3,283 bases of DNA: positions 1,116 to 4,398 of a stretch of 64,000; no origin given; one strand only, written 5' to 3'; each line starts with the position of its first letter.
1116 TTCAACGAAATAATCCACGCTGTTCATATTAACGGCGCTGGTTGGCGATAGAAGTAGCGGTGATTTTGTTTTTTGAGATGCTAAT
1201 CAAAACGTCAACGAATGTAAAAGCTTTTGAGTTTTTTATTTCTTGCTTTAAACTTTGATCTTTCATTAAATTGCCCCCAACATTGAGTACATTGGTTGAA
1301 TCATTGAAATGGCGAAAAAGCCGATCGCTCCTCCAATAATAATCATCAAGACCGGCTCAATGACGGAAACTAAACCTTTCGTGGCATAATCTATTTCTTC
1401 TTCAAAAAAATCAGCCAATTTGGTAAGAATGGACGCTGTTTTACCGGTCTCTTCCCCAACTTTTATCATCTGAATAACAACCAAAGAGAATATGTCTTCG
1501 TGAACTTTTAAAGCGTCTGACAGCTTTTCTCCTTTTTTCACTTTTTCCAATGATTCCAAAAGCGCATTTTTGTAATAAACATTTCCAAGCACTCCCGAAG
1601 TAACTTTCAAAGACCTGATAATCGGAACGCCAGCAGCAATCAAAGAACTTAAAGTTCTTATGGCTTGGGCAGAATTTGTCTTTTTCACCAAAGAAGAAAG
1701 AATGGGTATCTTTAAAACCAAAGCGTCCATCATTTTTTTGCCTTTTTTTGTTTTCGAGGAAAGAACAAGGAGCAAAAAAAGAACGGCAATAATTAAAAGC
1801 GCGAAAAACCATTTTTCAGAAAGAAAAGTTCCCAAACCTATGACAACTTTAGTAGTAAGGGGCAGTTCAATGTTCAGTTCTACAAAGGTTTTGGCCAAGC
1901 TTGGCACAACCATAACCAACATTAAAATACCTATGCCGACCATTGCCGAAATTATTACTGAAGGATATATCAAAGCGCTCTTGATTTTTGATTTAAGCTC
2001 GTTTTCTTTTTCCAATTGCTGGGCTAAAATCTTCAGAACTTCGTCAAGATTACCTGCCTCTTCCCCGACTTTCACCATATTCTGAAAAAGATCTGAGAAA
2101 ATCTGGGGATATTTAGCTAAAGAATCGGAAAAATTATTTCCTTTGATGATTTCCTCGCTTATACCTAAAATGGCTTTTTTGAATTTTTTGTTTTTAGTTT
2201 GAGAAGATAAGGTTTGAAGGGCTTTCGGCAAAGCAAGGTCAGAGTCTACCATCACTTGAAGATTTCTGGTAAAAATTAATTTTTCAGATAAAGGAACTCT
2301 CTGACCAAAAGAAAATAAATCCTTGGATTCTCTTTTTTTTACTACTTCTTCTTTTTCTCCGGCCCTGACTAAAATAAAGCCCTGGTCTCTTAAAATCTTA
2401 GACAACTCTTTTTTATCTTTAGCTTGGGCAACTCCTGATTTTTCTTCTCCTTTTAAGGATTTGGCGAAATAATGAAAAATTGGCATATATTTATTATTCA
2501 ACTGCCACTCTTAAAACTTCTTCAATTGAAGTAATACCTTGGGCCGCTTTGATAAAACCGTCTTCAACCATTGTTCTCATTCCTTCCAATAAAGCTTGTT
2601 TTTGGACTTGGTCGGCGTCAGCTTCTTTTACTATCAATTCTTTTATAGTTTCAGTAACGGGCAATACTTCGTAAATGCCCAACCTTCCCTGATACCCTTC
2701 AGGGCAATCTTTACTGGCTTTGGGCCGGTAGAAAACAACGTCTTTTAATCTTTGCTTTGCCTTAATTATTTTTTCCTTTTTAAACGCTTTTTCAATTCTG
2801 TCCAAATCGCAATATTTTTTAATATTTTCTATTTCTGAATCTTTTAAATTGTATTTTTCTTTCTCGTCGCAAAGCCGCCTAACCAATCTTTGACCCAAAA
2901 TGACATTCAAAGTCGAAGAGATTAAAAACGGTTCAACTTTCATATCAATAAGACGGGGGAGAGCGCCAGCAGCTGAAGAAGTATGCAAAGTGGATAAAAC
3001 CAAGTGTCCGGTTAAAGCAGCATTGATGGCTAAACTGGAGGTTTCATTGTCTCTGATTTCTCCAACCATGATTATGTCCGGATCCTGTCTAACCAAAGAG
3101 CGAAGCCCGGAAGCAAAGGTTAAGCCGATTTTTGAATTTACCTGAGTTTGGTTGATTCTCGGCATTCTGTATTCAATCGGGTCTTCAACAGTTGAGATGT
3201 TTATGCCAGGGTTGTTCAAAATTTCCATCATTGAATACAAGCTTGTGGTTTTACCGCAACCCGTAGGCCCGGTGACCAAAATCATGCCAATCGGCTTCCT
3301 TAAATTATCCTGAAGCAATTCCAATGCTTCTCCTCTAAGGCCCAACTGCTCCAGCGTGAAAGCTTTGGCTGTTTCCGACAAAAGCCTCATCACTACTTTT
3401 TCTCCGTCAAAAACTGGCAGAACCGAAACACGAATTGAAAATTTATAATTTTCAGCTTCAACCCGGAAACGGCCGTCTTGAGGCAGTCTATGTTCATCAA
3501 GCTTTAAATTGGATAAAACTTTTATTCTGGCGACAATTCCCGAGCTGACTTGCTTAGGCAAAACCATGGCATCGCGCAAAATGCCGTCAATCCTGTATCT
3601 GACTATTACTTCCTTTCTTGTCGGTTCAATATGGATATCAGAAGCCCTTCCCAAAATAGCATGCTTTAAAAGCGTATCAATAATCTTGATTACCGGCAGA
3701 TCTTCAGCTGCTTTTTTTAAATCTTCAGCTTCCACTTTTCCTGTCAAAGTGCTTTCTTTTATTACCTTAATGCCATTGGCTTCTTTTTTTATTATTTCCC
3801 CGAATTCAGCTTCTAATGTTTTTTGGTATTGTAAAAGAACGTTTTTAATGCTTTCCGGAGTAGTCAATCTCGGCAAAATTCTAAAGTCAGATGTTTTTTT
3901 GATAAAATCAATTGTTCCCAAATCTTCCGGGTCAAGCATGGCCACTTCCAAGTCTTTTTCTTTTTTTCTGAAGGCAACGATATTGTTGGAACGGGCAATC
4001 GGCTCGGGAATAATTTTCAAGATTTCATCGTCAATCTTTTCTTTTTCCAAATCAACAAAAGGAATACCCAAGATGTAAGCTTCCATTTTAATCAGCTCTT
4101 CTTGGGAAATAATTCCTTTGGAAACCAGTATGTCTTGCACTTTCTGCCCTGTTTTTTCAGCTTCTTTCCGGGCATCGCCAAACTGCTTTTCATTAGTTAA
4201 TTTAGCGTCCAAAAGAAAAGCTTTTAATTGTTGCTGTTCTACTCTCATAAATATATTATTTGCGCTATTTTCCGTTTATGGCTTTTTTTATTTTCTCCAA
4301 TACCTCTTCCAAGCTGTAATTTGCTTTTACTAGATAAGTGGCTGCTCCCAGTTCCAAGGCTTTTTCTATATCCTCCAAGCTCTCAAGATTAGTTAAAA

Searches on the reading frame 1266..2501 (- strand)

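Call 80: search_protein_families(library=pfam, proteins=[window:1266-2501:-], max_evalue=0.001)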
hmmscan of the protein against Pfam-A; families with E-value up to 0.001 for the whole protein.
window:1266-2501:- (411 aa): 1 family
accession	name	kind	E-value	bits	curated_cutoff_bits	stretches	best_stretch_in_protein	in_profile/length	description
PF00482.28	T2SSF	-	5.4e-56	188.4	25.2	2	77-200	1-125/125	Type II secretion system (T2SS), protein F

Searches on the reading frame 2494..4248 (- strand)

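Call 80: search_protein_families(library=pfam, proteins=[window:2494-4248:-], max_evalue=0.001)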
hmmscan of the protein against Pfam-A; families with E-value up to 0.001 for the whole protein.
window:2494-4248:- (584 aa): 3 families
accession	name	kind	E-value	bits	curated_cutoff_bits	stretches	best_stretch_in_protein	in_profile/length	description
PF00437.27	T2SSE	-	8.5e-123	410.1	24.9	1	180-580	2-370/370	Type II/IV secretion system protein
PF05157.20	MshEN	-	2.2e-14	53.6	23.1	1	60-146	1-88/90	MshEN domain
PF03215.21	Rad17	-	0.00016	22.1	23.8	0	319-373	44-95/186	Rad17 P-loop domain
